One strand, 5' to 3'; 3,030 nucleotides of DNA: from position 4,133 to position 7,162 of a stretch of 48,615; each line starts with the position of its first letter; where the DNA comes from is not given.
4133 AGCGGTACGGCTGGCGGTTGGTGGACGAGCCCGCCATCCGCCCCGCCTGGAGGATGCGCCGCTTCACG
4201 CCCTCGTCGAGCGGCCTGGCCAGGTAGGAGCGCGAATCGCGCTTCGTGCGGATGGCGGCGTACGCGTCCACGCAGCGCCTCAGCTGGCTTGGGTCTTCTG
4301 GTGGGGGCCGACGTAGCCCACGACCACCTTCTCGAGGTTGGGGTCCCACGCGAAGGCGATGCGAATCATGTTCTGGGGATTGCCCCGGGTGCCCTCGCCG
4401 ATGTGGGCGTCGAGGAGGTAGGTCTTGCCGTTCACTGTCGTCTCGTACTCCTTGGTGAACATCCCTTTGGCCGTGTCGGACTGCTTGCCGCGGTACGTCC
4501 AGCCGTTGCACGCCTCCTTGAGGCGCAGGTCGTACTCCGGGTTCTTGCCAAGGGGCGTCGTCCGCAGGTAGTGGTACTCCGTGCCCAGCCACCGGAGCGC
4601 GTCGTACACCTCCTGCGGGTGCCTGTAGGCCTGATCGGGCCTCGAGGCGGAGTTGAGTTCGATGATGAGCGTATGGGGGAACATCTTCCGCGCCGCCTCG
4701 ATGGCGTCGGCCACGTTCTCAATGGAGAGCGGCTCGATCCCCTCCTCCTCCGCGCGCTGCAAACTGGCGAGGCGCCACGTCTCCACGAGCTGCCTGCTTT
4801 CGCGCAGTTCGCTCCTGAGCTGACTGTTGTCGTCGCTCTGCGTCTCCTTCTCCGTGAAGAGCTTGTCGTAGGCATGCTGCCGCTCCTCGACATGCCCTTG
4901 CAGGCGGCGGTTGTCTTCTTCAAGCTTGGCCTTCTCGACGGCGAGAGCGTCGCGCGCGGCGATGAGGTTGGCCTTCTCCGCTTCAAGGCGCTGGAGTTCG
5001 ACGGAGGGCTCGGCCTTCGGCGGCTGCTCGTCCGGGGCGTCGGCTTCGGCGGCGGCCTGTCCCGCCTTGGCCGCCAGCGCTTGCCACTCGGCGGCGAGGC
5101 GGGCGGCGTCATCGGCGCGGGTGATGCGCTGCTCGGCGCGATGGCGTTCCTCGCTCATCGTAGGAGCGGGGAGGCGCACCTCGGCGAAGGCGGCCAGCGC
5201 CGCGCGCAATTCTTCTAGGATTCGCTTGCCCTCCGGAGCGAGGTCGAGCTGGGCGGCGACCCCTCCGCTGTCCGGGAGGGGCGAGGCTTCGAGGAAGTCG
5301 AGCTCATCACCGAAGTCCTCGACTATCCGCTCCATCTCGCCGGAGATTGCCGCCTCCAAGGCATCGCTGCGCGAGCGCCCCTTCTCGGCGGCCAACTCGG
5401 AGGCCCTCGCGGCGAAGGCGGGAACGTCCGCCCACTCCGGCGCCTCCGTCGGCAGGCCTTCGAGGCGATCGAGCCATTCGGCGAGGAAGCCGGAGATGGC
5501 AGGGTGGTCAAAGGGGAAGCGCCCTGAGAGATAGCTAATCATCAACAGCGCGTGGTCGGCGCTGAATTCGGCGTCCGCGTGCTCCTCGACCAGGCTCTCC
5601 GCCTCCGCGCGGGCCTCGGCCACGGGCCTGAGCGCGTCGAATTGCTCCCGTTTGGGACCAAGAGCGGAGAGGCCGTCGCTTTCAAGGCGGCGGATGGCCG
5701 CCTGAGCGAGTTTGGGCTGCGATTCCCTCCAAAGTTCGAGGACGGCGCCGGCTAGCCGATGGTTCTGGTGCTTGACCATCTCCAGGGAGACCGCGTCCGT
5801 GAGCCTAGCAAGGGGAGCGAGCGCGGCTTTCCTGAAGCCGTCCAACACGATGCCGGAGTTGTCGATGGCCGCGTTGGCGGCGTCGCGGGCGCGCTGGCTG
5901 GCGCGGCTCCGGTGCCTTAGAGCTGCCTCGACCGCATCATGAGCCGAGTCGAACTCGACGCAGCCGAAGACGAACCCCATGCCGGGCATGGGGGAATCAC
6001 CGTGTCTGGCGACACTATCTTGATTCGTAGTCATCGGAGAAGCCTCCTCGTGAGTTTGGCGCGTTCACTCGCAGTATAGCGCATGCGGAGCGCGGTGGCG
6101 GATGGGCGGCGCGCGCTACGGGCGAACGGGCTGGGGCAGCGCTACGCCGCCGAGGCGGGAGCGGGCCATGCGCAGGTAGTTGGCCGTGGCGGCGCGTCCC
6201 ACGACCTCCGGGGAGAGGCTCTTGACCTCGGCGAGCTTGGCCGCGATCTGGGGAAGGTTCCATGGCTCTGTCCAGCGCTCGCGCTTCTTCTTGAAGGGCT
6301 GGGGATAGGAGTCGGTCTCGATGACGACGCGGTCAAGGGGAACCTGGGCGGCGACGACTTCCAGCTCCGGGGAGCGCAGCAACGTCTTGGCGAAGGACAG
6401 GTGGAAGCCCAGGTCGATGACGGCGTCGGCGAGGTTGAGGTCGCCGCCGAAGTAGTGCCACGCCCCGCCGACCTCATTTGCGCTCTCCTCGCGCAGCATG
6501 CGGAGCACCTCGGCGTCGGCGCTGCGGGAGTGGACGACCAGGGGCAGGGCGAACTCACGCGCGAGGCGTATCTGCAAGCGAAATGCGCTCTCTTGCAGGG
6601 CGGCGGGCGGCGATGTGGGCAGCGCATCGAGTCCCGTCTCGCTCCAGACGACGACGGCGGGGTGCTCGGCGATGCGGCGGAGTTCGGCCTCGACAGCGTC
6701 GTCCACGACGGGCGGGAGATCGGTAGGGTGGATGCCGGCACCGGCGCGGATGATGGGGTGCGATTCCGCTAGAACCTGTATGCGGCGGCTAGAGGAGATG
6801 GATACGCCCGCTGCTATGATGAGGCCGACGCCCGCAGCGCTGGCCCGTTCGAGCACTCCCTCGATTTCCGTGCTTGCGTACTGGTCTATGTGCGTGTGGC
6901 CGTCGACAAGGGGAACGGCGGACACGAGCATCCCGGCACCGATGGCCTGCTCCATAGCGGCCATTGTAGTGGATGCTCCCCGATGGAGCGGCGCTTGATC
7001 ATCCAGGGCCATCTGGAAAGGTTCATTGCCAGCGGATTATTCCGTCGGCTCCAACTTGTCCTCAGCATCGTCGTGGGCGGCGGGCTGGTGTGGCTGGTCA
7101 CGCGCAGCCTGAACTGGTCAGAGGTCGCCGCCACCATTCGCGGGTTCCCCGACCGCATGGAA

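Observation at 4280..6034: Orphan 584-aa coiled-coil protein with an unassignable C-terminal domain, coupled to a nitroreductase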

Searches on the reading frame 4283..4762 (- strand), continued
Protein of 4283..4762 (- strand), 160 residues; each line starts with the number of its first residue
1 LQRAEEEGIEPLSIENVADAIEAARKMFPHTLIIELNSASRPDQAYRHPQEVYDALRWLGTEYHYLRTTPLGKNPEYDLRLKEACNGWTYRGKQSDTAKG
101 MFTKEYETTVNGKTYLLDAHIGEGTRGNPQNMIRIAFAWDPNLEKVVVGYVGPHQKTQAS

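Call 63: fold_search(model_id=the predicted structure, library=viral)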
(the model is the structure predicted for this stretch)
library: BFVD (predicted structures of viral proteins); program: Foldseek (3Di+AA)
matches with E <= 10: 460; with E <= 0.001: 0
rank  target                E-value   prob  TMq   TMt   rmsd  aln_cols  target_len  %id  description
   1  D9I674                2.0e-01  0.18  0.23  0.29  11.3       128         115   13  Uncharacterized protein [Acinetobacter phage 133]
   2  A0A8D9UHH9            2.0e-01  0.13  0.27  0.14  16.3       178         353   10  Replicative DNA helicase [Bacteriophage sp.]
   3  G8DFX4                2.0e-01  0.12  0.13  0.07   7.7        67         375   13  (no name in the UniProt tables at hand)
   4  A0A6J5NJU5            2.3e-01  0.13  0.14  0.15  10.9        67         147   15  Uncharacterized protein [uncultured Caudovirales phage]
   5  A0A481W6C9            2.7e-01  0.07  0.22  0.09  15.6       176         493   11  DNA helicase [Fusobacterium phage Fnu1]
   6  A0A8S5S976            3.1e-01  0.14  0.30  0.11  16.1       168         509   11  Replicative helicase [Phage sp. ctGns7]
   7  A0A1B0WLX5            3.5e-01  0.09  0.21  0.10  13.3       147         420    7  (no name in the UniProt tables at hand)
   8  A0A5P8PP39            3.7e-01  0.06  0.14  0.06  12.5        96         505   11  Uncharacterized protein [Ruian virus]
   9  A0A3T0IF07            4.0e-01  0.07  0.21  0.18  10.4       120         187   13  (no name in the UniProt tables at hand)
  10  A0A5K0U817            4.0e-01  0.06  0.18  0.21  12.8       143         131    8  Uncharacterized protein [Yasminevirus sp. GU-2018]
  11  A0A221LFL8            4.0e-01  0.03  0.14  0.06  18.3       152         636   12  Putative polymerase PA subunit [Barns Ness dog whelk orthomyxo-like virus 1]
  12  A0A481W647            5.4e-01  0.13  0.23  0.31   8.0        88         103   15  Uncharacterized protein [Fusobacterium phage Fnu1]
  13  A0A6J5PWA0            5.4e-01  0.05  0.20  0.19  15.9       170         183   12  Uncharacterized protein [uncultured Caudovirales phage]
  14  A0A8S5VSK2            6.5e-01  0.06  0.21  0.23   9.2       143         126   10  (no name in the UniProt tables at hand)
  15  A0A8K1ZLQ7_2          6.9e-01  0.04  0.11  0.03  12.1        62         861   13  RNA-directed RNA polymerase [Giant panda Dicistroviridae]
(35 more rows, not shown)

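Call 70: search_protein_families(library=phrogs, proteins=[P0012, P0027, P0044, P0096, P0120, P0010], max_evalue=0.01)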
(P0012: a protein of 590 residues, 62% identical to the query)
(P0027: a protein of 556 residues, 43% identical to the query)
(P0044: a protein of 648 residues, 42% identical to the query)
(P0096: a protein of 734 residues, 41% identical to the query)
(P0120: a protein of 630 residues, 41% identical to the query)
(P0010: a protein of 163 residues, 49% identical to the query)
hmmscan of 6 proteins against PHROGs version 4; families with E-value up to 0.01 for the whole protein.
P0012 (590 aa): 0 families

P0027 (556 aa): 1 family
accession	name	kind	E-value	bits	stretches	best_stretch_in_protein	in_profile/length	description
phrog_3534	-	unknown function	0.004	18.2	0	197-242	47-83/117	-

P0044 (648 aa): 1 family
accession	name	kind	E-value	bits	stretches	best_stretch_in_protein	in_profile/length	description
phrog_3671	-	unknown function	0.002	19.3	0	361-419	25-82/87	-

P0096 (734 aa): 11 families
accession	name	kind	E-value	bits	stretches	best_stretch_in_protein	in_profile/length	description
phrog_1032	-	DNA, RNA and nucleotide metabolism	4.9e-09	37.6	1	19-76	28-86/281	replication initiation protein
phrog_270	-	DNA, RNA and nucleotide metabolism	7.2e-09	36.5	1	13-64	52-103/383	replication initiation protein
phrog_4617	-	DNA, RNA and nucleotide metabolism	1.9e-08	35.2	1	13-64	22-73/223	replication initiation protein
phrog_391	-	DNA, RNA and nucleotide metabolism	6.7e-08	33.5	1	16-62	25-71/298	replication initiation O-like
phrog_428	-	DNA, RNA and nucleotide metabolism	3e-07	30.9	1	13-60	110-159/455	replication initiation protein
phrog_8540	-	DNA, RNA and nucleotide metabolism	8.3e-06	27.1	1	14-65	23-74/196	replication initiation O-like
phrog_8102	-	DNA, RNA and nucleotide metabolism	1.6e-05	25.2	1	11-66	37-96/337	replication initiation protein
phrog_345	-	DNA, RNA and nucleotide metabolism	2.5e-05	25.1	1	11-62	50-101/297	replication initiation O-like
phrog_678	-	DNA, RNA and nucleotide metabolism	7.5e-05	23.4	1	11-61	53-118/346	replication initiation O-like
phrog_186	-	DNA, RNA and nucleotide metabolism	8.4e-05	23.4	1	13-61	48-95/308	DnaD-like helicase loader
phrog_38848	-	unknown function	0.00047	20.9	0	18-61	87-131/165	-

P0120 (630 aa): 0 families

P0010 (163 aa): 0 families

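Call 80: search_protein_families(library=padloc, alignment_id=A3, max_evalue=0.01)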
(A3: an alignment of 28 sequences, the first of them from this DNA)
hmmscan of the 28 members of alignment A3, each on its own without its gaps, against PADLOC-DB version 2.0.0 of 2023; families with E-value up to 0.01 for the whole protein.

A. member 1, seq(149 aa): 5 families
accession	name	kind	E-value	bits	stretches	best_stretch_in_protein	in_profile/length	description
PDLC04161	HEC-07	-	3.7e-15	53.8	1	33-149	438-553/553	-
PDLC04160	HEC-07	-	6.3e-12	42.7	1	34-143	443-551/557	-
PDLC04159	HEC-07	-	3e-06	24.2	1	34-146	419-528/531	-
PDLC04158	HEC-07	-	8.5e-06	22.5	1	11-144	393-521/526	-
PDLC03912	NsnC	-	0.0025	15.7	1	101-146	273-312/316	-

B. families by the number of members that match (of 28 scanned): 8 families
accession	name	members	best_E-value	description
PDLC04161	HEC-07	28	3.4e-22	-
PDLC04160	HEC-07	28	5.6e-19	-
PDLC04159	HEC-07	27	1.1e-15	-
PDLC04158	HEC-07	27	4.7e-12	-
PDLC03912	NsnC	16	4.9e-07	-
PDLC03879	NsnC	5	0.0023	-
PDLC03919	NsnC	2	0.0007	-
PDLC00913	TGT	1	0.0028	TGT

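Call 82: find_encoding_contigs(protein=P0006, flank=8000, max_places=2)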
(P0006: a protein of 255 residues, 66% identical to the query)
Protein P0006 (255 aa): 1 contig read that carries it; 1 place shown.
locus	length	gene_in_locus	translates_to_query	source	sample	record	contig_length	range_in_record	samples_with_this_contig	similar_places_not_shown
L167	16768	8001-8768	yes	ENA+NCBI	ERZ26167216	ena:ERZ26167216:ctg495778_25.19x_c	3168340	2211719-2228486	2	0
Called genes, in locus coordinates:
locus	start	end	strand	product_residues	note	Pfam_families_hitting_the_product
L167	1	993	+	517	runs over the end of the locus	PF07508:Recombinase, PF13408:Zn_ribbon_recom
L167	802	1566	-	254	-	PF00561:Abhydrolase_1, PF12146:Hydrolase_4 (faint), PF12697:Abhydrolase_6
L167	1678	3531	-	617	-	PF02574:S-methyl_trans, PF02219:MTHFR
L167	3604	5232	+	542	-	PF02652:Lactate_perm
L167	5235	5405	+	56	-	-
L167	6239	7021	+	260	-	PF03141:Methyltransf_29 (weak), PF13489:Methyltransf_23, PF01209:Ubie_methyltran, PF13649:Methyltransf_25, PF13847:Methyltransf_31, PF08241:Methyltransf_11, PF08242:Methyltransf_12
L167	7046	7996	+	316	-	-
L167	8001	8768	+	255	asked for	-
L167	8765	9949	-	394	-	PF00266:Aminotran_5, PF01053:Cys_Met_Meta_PP (weak)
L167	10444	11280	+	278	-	PF01795:Methyltransf_5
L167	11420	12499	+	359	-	PF00091:Tubulin, PF12327:FtsZ_C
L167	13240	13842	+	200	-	PF22811:Zn_ribbon_NrdR, PF03477:ATP-cone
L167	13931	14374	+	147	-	-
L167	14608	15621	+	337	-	PF04166:PdxA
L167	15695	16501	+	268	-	PF03807:F420_oxidored, PF14748:P5CR_dimer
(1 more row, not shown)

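Call 83: find_encoding_contigs(protein=P0044, flank=8000, max_places=2)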
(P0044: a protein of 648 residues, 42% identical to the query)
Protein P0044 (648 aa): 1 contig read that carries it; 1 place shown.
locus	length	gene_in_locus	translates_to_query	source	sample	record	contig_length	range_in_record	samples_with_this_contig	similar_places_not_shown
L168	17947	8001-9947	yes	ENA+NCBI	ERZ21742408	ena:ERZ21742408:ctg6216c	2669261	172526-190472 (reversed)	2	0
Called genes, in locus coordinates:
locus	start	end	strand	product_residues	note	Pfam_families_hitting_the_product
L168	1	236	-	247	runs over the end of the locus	PF00005:ABC_tran, PF02463:SMC_N, PF13304:AAA_21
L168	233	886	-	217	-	PF02361:CbiQ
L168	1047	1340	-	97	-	PF13190:PDGLE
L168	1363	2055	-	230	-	PF01891:CbiM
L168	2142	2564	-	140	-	PF01475:FUR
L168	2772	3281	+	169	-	PF04343:DUF488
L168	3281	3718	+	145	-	PF04343:DUF488, PF22751:DUF488-N3a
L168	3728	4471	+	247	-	-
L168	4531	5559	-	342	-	PF05496:RuvB_N, PF00004:AAA, PF07728:AAA_5 (weak), PF17864:AAA_lid_4, PF05491:WHD_RuvB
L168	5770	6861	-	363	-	PF00578:AhpC-TSA, PF08534:Redoxin (weak), PF13905:Thioredoxin_8, PF17991:Thioredoxin_10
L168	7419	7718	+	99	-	-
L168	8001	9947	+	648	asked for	-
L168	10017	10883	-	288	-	PF01575:MaoC_dehydratas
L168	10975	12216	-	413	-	PF02515:CoA_transf_3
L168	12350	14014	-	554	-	PF02776:TPP_enzyme_N, PF00205:TPP_enzyme_M, PF02775:TPP_enzyme_C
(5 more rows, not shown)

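Call 84: find_encoding_contigs(protein=P0093, flank=8000, max_places=2)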
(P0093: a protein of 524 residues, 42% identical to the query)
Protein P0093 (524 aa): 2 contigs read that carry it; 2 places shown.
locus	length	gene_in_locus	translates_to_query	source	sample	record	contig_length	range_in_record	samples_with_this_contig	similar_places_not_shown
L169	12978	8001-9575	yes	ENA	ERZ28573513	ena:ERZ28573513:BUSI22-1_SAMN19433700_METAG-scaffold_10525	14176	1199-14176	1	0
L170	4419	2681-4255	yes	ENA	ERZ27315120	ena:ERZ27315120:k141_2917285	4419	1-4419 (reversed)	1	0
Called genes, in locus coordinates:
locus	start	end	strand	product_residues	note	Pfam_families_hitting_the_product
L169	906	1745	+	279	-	PF02195:ParB_N, PF17762:HTH_ParB (weak)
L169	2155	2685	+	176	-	-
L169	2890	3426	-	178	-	-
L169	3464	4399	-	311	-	PF00126:HTH_1, PF03466:LysR_substrate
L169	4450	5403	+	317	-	PF00176:SNF2-rel_dom, PF00270:DEAD, PF04851:ResIII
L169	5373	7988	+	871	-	PF00271:Helicase_C, PF13020:NOV_C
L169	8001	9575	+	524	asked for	-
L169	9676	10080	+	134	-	-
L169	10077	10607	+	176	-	PF15731:MqsA_antitoxin (weak), PF13560:HTH_31 (weak), PF01381:HTH_3, PF12844:HTH_19 (weak)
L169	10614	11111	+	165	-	PF02556:SecB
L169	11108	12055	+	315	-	PF18144:SMODS (weak), PF26305:CD_NTase_C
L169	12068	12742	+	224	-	PF18153:Cap15_CD_rec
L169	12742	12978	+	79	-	?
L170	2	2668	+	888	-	?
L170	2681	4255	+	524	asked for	-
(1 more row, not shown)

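Call 103: find_encoding_contigs(protein=P0096, flank=9000, max_places=1)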
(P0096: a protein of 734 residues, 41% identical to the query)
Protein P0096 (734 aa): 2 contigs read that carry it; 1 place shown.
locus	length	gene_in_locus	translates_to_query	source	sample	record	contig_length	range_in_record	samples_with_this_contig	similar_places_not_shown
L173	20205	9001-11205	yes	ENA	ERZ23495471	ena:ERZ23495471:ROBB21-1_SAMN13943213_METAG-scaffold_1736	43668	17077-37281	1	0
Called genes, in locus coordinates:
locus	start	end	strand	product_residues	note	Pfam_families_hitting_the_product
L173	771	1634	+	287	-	PF00296:Bac_luciferase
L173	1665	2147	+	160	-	PF01986:DUF123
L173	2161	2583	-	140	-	-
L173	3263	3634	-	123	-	PF22751:DUF488-N3a, PF22752:DUF488-N3i (faint), PF04343:DUF488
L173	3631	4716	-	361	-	PF03706:LPG_synthase_TM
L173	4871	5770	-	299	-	PF02401:LYTB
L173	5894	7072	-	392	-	PF00291:PALP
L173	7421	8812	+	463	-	PF00909:Ammonium_transp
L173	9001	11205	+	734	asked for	PF12840:HTH_20 (faint), PF13730:HTH_36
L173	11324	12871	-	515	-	PF05378:Hydant_A_N, PF13941:MutL (faint), PF01968:Hydantoinase_A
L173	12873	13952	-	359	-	PF06032:S-Me-THD_N, PF20906:S-Me-THD_C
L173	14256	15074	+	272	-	PF03447:NAD_binding_3, PF01958:Asp_DH_C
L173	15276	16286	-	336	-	PF04909:Amidohydro_2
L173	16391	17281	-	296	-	PF00528:BPD_transp_1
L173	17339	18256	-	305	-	PF19300:BPD_transp_1_N (weak), PF00528:BPD_transp_1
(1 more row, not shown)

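Call 104: find_encoding_contigs(protein=P0027, flank=9000, max_places=1)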
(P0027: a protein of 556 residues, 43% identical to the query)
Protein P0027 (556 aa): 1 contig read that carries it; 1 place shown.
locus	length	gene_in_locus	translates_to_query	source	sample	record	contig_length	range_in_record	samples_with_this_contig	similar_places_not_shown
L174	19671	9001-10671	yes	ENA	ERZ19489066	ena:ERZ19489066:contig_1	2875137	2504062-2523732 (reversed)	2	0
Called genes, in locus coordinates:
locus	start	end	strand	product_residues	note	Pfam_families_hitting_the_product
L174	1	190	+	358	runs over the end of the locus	PF03033:Glyco_transf_28, PF13439:Glyco_transf_4 (weak), PF13579:Glyco_trans_4_4 (weak), PF04101:Glyco_tran_28_C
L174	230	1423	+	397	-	PF00389:2-Hacid_dh, PF02826:2-Hacid_dh_C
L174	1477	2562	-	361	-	PF07005:SBD_N, PF17042:NBD_C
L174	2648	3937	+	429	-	PF06123:CreD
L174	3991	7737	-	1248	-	PF13517:FG-GAP_3, PF07593:UnbV_ASPIC, PF18998:Flg_new_2 (weak), PF21167:DUF6851 (weak), PF22778:VCPO_2nd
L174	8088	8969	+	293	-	PF00106:adh_short (weak)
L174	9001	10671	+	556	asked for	-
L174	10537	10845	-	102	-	-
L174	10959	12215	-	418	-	PF05977:MFS_3, PF07690:MFS_1, PF13347:MFS_2 (weak), PF07690:MFS_1 (weak)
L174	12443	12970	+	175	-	PF01926:MMR_HSR1, PF03193:RsgA_GTPase (faint)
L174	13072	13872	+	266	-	PF05598:DUF772, PF01609:DDE_Tnp_1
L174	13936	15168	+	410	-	PF00872:Transposase_mut, PF10551:MULE (weak)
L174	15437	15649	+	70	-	-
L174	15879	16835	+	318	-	PF05598:DUF772, PF01609:DDE_Tnp_1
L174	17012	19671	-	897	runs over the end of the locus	PF02739:5_3_exonuc_N, PF01367:5_3_exonuc, PF01612:DNA_pol_A_exo1, PF22619:DNA_polI_exo1 (weak), PF00476:DNA_pol_A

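Call 105: find_encoding_contigs(protein=P0120, flank=9000, max_places=1)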
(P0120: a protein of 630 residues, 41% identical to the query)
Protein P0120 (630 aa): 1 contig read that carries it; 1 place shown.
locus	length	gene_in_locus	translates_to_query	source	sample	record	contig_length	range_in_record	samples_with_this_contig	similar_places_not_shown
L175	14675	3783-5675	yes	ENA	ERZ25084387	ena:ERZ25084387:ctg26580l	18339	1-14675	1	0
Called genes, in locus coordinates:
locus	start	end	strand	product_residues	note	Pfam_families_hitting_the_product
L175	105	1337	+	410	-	PF01979:Amidohydro_1, PF07969:Amidohydro_3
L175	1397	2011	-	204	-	PF07040:DUF1326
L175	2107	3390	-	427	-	-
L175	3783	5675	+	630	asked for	-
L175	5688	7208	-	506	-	PF01717:Meth_synt_2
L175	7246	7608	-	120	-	PF02635:DsrE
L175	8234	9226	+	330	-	PF13088:BNR_2 (faint), PF25852:DUF6242_C (faint), PF02012:BNR (faint), PF14870:PSII_BNR (faint), PF15899:BNR_6 (faint), PF15902:Sortilin-Vps10 (weak)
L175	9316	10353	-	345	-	-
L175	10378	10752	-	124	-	-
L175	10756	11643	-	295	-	PF00378:ECH_1, PF16113:ECH_2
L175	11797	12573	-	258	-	PF00106:adh_short, PF08659:KR, PF13561:adh_short_C2, PF23441:SDR (weak)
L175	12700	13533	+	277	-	PF08450:SGL (faint), PF25021:TEN_NHL (faint), PF01436:NHL, PF17170:DUF5128 (weak), PF01436:NHL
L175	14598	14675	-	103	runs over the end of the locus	-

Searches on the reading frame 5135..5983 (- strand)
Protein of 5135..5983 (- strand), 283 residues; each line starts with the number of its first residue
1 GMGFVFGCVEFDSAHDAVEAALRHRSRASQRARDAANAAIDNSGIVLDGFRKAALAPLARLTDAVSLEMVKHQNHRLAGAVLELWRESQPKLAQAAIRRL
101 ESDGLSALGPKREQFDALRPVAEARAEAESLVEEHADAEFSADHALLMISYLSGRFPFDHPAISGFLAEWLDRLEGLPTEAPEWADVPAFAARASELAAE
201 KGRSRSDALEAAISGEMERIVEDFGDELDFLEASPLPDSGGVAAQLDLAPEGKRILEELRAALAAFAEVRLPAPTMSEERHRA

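Call 90: search_dna_similar(query=window:5135-5983:-, collection=plasmids, mode=protein, max_evalue=0.001, max_rows=20)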
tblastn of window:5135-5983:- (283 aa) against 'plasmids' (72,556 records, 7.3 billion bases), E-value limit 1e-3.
No match.

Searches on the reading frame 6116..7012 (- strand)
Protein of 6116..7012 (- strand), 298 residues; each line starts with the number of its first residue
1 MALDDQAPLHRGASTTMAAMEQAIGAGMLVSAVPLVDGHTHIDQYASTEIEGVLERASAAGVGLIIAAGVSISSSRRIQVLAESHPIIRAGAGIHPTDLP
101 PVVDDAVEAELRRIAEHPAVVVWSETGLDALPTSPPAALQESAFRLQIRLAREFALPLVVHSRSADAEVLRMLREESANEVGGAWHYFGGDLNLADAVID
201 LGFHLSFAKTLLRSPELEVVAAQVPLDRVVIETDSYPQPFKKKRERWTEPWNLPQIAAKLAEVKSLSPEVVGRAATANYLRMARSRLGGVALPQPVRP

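Call 3: search_protein_families(library=pfam, proteins=[window:6116-7012:-], max_evalue=1)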
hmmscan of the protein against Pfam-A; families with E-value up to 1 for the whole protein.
window:6116-7012:- (298 aa): 2 families
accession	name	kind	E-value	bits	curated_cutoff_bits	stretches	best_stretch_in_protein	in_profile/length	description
PF01026.27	TatD_DNase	-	1e-53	182.8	27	1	36-282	1-251/253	TatD related DNase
PF13565.12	HTH_32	-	0.0079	17.2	33.7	0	246-273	45-71/73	Homeodomain-like domain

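Call 4: search_protein_families(library=padloc, proteins=[window:6116-7012:-], max_evalue=1)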
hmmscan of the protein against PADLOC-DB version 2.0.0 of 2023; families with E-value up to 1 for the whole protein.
window:6116-7012:- (298 aa): 1 family
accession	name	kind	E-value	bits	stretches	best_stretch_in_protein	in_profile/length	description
PDLC02215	QatD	-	6.1e-22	76.3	1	34-282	5-246/250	-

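Call 5: search_protein_families(library=ncbifam, proteins=[window:6116-7012:-], max_evalue=1)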
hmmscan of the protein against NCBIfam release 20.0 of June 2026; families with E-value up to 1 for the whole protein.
window:6116-7012:- (298 aa): 5 families
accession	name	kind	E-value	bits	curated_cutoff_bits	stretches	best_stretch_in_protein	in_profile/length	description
TIGR00010.1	TIGR00010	subfamily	3.6e-45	154.4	206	1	35-281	1-249/253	YchF/TatD family DNA exonuclease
NF008075.0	PRK10812.1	equivalog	4.8e-37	127.6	438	1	35-282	3-253/265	metal-dependent hydrolase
NF007745.0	PRK10425.1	equivalog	7.4e-26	90.9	395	1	48-281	15-254/260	3'-5' ssDNA/RNA exonuclease TatD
NF008522.0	PRK11449.1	equivalog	6.7e-25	87.7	481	1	35-274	5-247/259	metal-dependent hydrolase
NF041926.1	QatD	equivalog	8.7e-23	80.7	230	1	37-279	1-236/239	Qat anti-phage system TatD family nuclease QatD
